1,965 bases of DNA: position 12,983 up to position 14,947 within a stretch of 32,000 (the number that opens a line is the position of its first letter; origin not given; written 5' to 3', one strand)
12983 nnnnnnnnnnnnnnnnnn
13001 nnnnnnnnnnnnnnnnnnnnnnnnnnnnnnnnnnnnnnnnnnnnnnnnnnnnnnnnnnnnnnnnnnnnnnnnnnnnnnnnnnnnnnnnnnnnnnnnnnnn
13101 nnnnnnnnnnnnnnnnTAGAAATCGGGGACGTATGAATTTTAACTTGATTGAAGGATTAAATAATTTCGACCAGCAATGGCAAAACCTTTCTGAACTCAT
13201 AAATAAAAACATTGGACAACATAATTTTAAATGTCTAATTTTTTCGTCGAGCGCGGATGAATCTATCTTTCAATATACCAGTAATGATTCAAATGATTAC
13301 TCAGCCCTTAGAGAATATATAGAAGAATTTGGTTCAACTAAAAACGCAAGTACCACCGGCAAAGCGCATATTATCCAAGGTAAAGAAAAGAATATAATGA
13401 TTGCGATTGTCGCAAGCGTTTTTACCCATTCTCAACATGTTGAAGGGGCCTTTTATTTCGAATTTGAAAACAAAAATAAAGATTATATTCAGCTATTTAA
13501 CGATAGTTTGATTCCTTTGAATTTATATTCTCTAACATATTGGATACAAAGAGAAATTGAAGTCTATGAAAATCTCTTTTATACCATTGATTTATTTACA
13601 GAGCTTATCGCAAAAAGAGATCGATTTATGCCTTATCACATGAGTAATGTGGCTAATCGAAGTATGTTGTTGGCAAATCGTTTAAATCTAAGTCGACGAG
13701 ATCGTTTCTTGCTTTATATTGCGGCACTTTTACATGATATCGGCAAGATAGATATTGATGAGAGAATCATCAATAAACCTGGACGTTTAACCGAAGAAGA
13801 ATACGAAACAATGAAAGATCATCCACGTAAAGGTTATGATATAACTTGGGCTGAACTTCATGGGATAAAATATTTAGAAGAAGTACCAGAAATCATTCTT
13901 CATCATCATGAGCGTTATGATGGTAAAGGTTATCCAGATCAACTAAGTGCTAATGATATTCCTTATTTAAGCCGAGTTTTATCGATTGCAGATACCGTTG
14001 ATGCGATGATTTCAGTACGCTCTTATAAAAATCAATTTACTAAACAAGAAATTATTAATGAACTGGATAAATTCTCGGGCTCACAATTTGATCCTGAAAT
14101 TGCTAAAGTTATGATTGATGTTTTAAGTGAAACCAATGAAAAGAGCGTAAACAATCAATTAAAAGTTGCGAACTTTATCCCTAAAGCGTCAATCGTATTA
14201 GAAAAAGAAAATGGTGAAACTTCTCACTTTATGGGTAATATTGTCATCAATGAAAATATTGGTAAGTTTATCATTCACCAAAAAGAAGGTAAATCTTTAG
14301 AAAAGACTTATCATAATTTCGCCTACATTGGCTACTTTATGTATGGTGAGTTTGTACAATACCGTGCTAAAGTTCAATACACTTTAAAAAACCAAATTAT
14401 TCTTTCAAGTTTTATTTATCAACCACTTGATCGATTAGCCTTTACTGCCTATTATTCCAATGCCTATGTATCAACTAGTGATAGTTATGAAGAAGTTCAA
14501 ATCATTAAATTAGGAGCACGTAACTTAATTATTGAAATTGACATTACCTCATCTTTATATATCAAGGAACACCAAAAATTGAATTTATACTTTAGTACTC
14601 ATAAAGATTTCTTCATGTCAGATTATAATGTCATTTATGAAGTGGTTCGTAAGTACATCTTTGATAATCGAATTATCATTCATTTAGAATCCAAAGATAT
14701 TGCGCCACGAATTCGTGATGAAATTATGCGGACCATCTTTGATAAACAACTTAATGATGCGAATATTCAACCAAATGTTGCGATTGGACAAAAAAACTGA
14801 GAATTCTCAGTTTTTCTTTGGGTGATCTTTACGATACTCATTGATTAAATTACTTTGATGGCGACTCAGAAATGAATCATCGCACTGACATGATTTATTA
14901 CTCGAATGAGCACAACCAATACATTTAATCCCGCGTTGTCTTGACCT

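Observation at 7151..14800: Orphan tandem solute-binding lipoproteins wired to a sensor kinase, two receivers and an HD-GYP enzyme: a candidate binding-protein-dependent c-di-GMP switch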

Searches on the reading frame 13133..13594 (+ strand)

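Call 23: search_protein_families(library=pfam, proteins=[window:13133-13594:+], max_evalue=10)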
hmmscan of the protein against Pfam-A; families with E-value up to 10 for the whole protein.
window:13133-13594:+ (154 aa): 1 family
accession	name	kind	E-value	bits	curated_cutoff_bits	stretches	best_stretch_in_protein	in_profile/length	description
PF00894.24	Luteo_coat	-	0.035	14.5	23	1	39-85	55-101/138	Luteovirus coat protein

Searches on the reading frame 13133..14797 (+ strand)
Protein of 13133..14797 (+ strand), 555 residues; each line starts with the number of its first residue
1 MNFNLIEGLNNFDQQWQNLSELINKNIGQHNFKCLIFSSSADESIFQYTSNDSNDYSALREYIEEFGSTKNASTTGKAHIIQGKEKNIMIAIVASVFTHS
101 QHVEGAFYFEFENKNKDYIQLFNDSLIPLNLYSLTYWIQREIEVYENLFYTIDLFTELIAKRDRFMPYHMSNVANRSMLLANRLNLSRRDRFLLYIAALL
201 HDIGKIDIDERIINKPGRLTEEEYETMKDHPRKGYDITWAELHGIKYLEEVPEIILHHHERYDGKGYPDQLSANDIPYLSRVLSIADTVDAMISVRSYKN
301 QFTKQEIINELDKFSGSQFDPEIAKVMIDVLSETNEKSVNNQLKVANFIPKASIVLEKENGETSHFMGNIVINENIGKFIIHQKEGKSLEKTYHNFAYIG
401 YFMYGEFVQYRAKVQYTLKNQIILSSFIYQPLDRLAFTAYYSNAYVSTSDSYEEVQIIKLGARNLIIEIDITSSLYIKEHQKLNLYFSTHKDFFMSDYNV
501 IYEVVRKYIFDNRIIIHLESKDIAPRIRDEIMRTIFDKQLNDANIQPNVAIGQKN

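Call 3: search_protein_families(library=pfam, proteins=[window:13133-14797:+], max_evalue=0.1)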
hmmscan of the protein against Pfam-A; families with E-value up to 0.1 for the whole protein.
window:13133-14797:+ (555 aa): 5 families
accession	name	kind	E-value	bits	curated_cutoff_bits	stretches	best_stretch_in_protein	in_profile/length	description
PF13487.12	HD_5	-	5.1e-36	124.4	27.2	1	154-323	2-170/170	HD domain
PF01966.28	HD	-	1.5e-19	70.8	22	1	168-292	3-116/116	HD domain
PF24391.1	HD-CE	-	0.00077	19.7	27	1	177-244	20-83/263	HD-CE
PF08668.18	HDOD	-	0.015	15.3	22.9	1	169-221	98-148/196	HDOD domain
PF23857.1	Phage_TAC_19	-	0.044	14.4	27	1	295-342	60-104/109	Phage tail chaperone protein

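Call 4: search_protein_families(library=ncbifam, proteins=[window:13133-14797:+], max_evalue=0.1)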
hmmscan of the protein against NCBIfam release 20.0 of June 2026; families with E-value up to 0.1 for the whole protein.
window:13133-14797:+ (555 aa): 7 families
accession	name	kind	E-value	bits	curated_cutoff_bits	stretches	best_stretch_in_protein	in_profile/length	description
NF053512.1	nitric_RR_NosR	exception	1.5e-37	129.6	400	1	146-342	172-365/422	response regulator c-di-GMP phosphodiesterase, NosR family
TIGR01596.1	cas3_HD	equivalog_domain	1.2e-06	28.7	43.45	1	167-311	2-132/178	CRISPR-associated endonuclease Cas3''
TIGR00277.1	HDIG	domain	1.5e-05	24.7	27.6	1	169-260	8-83/84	HDIG domain-containing metalloprotein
NF041494.1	MobH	equivalog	0.00029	19.9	200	1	188-257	98-172/340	MobH family relaxase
TIGR02621.3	cas3_GSU0051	exception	0.011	14.6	400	1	165-207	670-712/854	type I-G CRISPR-associated helicase/endonuclease Cas3g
NF045665.1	NTPtran_DVU1551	equivalog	0.019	14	315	1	166-206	218-260/359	DVU_1551 family NTP transferase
TIGR01693.1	UTase_glnD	equivalog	0.028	12.6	519.4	1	177-205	451-479/850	[protein-PII] uridylyltransferase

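Call 17: list_cluster_members(proteins=[P0001, P0003, P0121, window:13133-14797:+, window:12382-13116:+, window:15013-16956:-])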
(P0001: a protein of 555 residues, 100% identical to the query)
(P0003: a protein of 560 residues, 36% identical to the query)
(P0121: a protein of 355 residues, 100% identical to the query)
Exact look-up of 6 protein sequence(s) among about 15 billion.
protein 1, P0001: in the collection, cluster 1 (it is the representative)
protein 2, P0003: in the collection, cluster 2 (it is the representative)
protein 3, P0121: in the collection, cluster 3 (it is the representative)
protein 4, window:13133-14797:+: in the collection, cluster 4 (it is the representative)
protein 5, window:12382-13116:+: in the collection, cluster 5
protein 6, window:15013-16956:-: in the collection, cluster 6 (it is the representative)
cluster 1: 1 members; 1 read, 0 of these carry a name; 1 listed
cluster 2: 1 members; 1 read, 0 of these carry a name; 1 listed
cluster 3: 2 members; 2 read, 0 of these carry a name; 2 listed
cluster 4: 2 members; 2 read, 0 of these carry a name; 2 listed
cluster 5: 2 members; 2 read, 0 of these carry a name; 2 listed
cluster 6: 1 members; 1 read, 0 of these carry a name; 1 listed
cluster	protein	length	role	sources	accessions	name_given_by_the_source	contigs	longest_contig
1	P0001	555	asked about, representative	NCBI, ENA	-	-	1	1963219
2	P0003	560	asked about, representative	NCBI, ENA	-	-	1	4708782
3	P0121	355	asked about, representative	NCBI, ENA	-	-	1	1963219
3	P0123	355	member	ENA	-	-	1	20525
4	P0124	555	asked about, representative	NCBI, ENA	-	-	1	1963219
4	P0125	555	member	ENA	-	-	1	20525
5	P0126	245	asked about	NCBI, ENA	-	-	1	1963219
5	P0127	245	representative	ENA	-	-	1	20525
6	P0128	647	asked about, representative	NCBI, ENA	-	-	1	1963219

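Call 44: find_homologous_proteins(query=A7, max_evalue=0.00001)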
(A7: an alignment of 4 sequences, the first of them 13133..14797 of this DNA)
Query A7 (4 sequences) (555 aa, profile of the alignment): 5615 proteins with E <= 0.00001 among 8000 candidates; the best 120 are listed.
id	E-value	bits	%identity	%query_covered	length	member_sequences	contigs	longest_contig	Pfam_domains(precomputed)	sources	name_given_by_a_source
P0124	2.9e-295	998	100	100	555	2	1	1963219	PF13487.13,PF01966.29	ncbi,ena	-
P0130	1.6e-266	903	46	79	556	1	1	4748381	PF13487.13,PF01966.29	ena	-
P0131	4.1e-138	479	40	82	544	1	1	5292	PF13487.13,PF01966.29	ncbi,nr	ncbi:MAG: HD domain-containing protein, partial [Vallitaleaceae bacterium]|nr:HD domain-containing p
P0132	1.2e-131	458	34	79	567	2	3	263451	PF13487.13,PF01966.29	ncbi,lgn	-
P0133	2.5e-125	437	39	75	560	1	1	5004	PF13487.13,PF01966.29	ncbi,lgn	-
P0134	2.7e-125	437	34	85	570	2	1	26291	PF13487.13,PF01966.29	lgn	-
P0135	5.8e-125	436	35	74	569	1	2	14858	PF13487.13,PF01966.29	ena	-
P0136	6.2e-124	433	38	74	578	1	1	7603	PF13487.13,PF01966.29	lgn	-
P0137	6.6e-124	433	37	72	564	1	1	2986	PF13487.13,PF01966.29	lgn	-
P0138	4.0e-123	430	36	83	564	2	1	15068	PF13487.13,PF01966.29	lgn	-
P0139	4.3e-118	413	34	77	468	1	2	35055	PF13487.13,PF01966.29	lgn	-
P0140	6.9e-117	409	38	77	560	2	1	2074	PF13487.13,PF01966.29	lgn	-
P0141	3.0e-115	404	32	93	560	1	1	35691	PF13487.13,PF01966.29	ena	-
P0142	8.6e-110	386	36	83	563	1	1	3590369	PF13487.13,PF01966.29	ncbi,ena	-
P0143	8.7e-109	383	34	71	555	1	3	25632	PF13487.13,PF01966.29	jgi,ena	-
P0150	1.2e-103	366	32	92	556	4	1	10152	PF13487.13,PF01966.29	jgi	-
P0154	7.9e-96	340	33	72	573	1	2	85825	PF13487.13,PF01966.29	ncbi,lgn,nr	ncbi:MAG: HD domain-containing protein [Clostridiales bacterium]|nr:HD domain-containing protein [Cl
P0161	1.6e-65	240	30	80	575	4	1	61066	PF08668.19,PF13487.13,PF01966.29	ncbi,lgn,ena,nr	ncbi:MAG: HD-GYP domain-containing protein [Firmicutes bacterium]|nr:HD-GYP domain-containing protei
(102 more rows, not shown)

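Call 45: find_encoding_contigs(protein=P0132, flank=9000, max_places=2)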
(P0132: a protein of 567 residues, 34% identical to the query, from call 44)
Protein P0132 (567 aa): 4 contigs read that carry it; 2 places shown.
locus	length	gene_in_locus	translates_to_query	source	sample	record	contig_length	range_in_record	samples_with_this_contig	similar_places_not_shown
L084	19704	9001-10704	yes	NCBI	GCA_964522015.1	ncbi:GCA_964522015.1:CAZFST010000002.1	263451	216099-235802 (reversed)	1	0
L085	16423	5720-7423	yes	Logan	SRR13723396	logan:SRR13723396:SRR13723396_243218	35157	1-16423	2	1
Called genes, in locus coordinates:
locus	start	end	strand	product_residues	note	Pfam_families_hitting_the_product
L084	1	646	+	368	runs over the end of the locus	PF00528:BPD_transp_1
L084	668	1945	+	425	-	PF01168:Ala_racemase_N, PF21279:YhfX-like_C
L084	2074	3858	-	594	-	PF00015:MCPsignal, PF13682:CZB, PF01814:Hemerythrin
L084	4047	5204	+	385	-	PF01963:TraB_PrgY_gumN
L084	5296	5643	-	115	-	PF08274:Zn_Ribbon_YjdM, PF03831:YjdM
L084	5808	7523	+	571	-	PF00512:HisKA, PF02518:HATPase_c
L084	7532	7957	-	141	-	PF00072:Response_reg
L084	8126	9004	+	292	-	-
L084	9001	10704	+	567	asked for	PF13487:HD_5, PF01966:HD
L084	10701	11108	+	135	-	PF01814:Hemerythrin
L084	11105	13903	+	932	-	PF03699:UPF0182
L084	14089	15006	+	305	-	PF00493:MCM (weak), PF01078:Mg_chelatase (faint), PF20030:bpMoxR, PF05496:RuvB_N (weak), PF00004:AAA (weak), PF07726:AAA_3, PF07728:AAA_5, PF17863:AAA_lid_2, +1 more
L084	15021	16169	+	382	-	PF01882:DUF58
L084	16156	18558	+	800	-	PF01841:Transglut_core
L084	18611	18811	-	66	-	PF14056:DUF4250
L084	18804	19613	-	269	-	PF21088:MS_channel_1st (weak), PF00924:MS_channel_2nd, PF21082:MS_channel_3rd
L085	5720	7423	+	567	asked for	PF13487:HD_5, PF01966:HD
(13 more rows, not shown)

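Call 46: find_encoding_contigs(protein=P0142, flank=9000, max_places=2)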
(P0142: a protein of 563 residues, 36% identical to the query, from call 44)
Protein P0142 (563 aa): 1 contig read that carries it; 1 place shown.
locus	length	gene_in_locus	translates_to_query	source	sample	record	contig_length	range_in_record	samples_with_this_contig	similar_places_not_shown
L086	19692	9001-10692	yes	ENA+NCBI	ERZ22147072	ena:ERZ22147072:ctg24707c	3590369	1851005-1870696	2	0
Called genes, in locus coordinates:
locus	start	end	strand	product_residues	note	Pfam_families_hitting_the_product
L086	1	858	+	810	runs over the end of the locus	-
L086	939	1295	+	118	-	-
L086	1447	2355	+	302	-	PF02129:Peptidase_S15, PF02273:Acyl_transf_2 (weak), PF20434:BD-FAE (faint), PF00561:Abhydrolase_1, PF12146:Hydrolase_4, PF12697:Abhydrolase_6 (faint), PF00326:Peptidase_S9 (weak)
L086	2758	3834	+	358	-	PF00990:GGDEF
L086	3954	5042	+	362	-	PF00485:PRK (weak)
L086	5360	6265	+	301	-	-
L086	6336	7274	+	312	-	PF13189:Cytidylate_kin2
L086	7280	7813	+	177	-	PF00156:Pribosyltran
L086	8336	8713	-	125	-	PF00903:Glyoxalase (weak)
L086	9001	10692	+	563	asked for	PF13487:HD_5, PF01966:HD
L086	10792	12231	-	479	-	-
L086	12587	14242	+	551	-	PF08448:PAS_4, PF00989:PAS, PF13426:PAS_9, PF02518:HATPase_c, PF13581:HATPase_c_2 (weak)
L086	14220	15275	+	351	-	PF00072:Response_reg (weak), PF13487:HD_5, PF01966:HD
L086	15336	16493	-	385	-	PF00990:GGDEF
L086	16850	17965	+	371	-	PF00990:GGDEF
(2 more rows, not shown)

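Call 47: find_encoding_contigs(protein=P0154, flank=9000, max_places=2)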
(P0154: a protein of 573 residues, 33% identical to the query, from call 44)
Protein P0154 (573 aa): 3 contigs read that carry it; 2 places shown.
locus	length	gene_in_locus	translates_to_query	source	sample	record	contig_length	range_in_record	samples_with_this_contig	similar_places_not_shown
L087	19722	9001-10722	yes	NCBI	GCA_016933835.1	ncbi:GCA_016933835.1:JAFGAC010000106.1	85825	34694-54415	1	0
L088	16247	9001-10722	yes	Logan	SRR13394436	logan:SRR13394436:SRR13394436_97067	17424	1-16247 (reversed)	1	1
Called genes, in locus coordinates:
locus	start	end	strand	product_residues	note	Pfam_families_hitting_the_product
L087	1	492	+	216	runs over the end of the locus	PF06161:DUF975, PF06790:UPF0259, PF06161:DUF975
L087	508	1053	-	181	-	PF13302:Acetyltransf_3, PF13420:Acetyltransf_4, PF00583:Acetyltransf_1, PF13673:Acetyltransf_10, PF13508:Acetyltransf_7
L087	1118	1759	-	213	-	PF14595:Thioredoxin_9 (faint), PF00085:Thioredoxin (faint), PF13098:Thioredoxin_2 (faint), PF13192:Thioredoxin_3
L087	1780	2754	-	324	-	PF01946:Thi4 (faint), PF01262:AlaDh_PNT_C (faint), PF00890:FAD_binding_2 (faint), PF01134:GIDA (faint), PF03486:HI0933_like (faint), PF07992:Pyr_redox_2, PF13738:Pyr_redox_3, PF00070:Pyr_redox, +1 more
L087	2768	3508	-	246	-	PF01797:Y1_Tnp, PF08299:Bac_DnaA_C (faint)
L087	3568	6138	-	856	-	PF00690:Cation_ATPase_N, PF00122:E1-E2_ATPase, PF00702:Hydrolase, PF13246:Cation_ATPase, PF12710:HAD (weak), PF00689:Cation_ATPase_C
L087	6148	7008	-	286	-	PF00924:MS_channel_2nd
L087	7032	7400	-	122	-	PF00903:Glyoxalase, PF12681:Glyoxalase_2 (faint), PF13669:Glyoxalase_4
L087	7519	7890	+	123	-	-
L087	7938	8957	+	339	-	PF01070:FMN_dh, PF00478:IMPDH (faint), PF01070:FMN_dh, PF01645:Glu_synthase (weak)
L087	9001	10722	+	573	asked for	PF13487:HD_5, PF01966:HD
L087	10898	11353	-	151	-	PF02639:DUF188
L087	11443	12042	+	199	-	PF13489:Methyltransf_23, PF01209:Ubie_methyltran, PF13847:Methyltransf_31, PF08241:Methyltransf_11, PF08242:Methyltransf_12, PF13649:Methyltransf_25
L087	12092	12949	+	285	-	PF04205:FMN_bind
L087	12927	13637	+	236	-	PF01863:YgjP-like, PF10263:SprT-like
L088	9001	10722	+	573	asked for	PF13487:HD_5, PF01966:HD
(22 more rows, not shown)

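Call 49: find_encoding_contigs(protein=P0141, flank=9000, max_places=1)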
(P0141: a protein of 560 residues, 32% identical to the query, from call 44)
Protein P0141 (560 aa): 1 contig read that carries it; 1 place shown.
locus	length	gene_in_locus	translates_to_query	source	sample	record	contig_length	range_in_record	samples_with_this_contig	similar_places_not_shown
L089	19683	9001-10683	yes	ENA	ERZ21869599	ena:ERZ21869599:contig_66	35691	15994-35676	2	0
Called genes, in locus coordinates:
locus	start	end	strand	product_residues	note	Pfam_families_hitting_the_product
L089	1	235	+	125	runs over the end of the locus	PF01022:HTH_5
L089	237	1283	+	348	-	PF13593:SBF_like (weak), PF01758:SBF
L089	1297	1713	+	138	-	PF01451:LMWPc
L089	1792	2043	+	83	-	-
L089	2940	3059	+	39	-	PF00682:HMGL-like (weak)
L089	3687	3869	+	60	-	-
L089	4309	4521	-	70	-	-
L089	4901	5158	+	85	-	PF00330:Aconitase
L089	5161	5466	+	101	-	PF00330:Aconitase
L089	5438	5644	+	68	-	PF00330:Aconitase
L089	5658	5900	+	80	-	-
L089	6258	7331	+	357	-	PF00180:Iso_dh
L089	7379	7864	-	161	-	-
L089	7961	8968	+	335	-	PF13280:WYL (weak)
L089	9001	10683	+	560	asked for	PF13487:HD_5, PF01966:HD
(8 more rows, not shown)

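Call 50: find_encoding_contigs(protein=P0134, flank=9000, max_places=1)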
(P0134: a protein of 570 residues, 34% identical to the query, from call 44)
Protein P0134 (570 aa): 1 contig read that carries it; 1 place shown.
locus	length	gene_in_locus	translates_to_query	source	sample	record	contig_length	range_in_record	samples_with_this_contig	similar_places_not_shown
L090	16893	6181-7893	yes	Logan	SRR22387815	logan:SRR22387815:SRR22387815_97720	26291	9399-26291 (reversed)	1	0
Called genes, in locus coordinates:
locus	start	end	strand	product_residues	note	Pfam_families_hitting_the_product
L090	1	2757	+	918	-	?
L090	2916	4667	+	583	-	PF00512:HisKA, PF02518:HATPase_c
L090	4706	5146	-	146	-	PF00072:Response_reg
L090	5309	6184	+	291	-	-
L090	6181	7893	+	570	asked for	PF13487:HD_5, PF01966:HD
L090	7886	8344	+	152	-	PF01814:Hemerythrin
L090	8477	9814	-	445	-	PF00860:Xan_ur_permease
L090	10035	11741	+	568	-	PF13487:HD_5, PF01966:HD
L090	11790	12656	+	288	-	PF01814:Hemerythrin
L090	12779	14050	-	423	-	PF11700:ATG22, PF07690:MFS_1, PF11700:ATG22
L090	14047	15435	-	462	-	PF01663:Phosphodiest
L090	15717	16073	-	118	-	PF25857:DUF7957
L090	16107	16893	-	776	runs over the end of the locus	PF09479:Flg_new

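Call 51: find_encoding_contigs(protein=P0161, flank=9000, max_places=1)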
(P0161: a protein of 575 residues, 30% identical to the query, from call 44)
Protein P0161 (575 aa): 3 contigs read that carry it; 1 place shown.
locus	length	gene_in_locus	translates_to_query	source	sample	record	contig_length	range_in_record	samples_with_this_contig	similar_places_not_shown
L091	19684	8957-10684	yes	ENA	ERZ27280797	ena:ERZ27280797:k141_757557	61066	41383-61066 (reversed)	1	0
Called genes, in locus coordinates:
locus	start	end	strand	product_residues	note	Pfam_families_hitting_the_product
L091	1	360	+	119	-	?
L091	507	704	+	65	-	-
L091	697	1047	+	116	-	PF02452:PemK_toxin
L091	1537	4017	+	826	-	PF28527:DUF8425, PF14338:Mrr_N, PF28530:DUF8426, PF20720:nSTAND3 (weak), PF07728:AAA_5, PF28529:McrB_lid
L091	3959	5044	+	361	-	PF10117:McrBC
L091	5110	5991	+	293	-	PF26340:DNA-SBD_ScoMcrA, PF13391:HNH_2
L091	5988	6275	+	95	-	PF06941:NT5C (weak)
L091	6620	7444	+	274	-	-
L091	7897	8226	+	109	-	PF01741:MscL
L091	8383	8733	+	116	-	PF13560:HTH_31 (weak), PF01381:HTH_3, PF12844:HTH_19 (weak)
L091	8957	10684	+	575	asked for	PF08668:HDOD (weak), PF13487:HD_5, PF01966:HD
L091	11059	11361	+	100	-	PF07690:MFS_1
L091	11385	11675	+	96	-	-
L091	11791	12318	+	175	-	PF18955:DUF5698, PF10035:DUF2179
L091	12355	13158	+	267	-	PF01177:Asp_Glu_race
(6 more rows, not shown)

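Call 52: find_encoding_contigs(protein=P0150, flank=9000, max_places=1)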
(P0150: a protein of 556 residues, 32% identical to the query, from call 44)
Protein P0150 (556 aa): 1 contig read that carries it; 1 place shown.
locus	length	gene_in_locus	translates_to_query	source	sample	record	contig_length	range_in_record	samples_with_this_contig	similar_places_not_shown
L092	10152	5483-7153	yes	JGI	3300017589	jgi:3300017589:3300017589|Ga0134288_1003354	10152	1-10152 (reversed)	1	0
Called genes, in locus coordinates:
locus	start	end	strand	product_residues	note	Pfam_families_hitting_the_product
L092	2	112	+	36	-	?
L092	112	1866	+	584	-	PF01512:Complex1_51K, PF10589:NADH_4Fe-4S, PF00037:Fer4, PF12837:Fer4_6 (weak), PF13237:Fer4_10, PF12838:Fer4_7 (weak), PF13187:Fer4_9 (weak), PF00037:Fer4 (weak), +1 more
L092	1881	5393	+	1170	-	PF13510:Fer2_4, PF14691:Fer4_20, PF07992:Pyr_redox_2, PF13450:NAD_binding_8 (weak), PF12838:Fer4_7, PF22117:Fer4_Nqo3, PF04879:Molybdop_Fe4S4, PF00384:Molybdopterin, +2 more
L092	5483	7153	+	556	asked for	PF13487:HD_5, PF01966:HD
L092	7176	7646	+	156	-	PF00383:dCMP_cyt_deam_1, PF14437:MafB19-deam, PF14439:Bd3614-deam (weak)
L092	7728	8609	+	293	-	PF00561:Abhydrolase_1, PF12146:Hydrolase_4, PF12697:Abhydrolase_6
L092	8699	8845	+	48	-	-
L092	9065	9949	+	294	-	PF02588:YitT_membrane, PF10035:DUF2179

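Call 89: search_protein_families(library=pfam, proteins=[L084:8126-9001:+, L090:5309-6181:+], max_evalue=1)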
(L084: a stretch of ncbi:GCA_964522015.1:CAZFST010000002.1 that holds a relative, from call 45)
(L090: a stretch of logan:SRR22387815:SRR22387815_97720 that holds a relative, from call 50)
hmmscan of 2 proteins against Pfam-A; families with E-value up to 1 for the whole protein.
L084:8126-9001:+ (292 aa): 2 families
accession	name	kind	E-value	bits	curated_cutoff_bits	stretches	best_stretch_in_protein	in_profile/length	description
PF13188.13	PAS_8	-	0.00052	20.3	21.8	1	164-202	1-40/65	PAS domain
PF13596.12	PAS_10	-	0.0033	18.5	22.1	0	246-284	67-103/106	PAS domain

L090:5309-6181:+ (291 aa): 1 family
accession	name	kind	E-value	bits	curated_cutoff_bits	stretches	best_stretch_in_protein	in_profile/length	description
PF13188.13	PAS_8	-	0.011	16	21.8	1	164-197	1-34/65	PAS domain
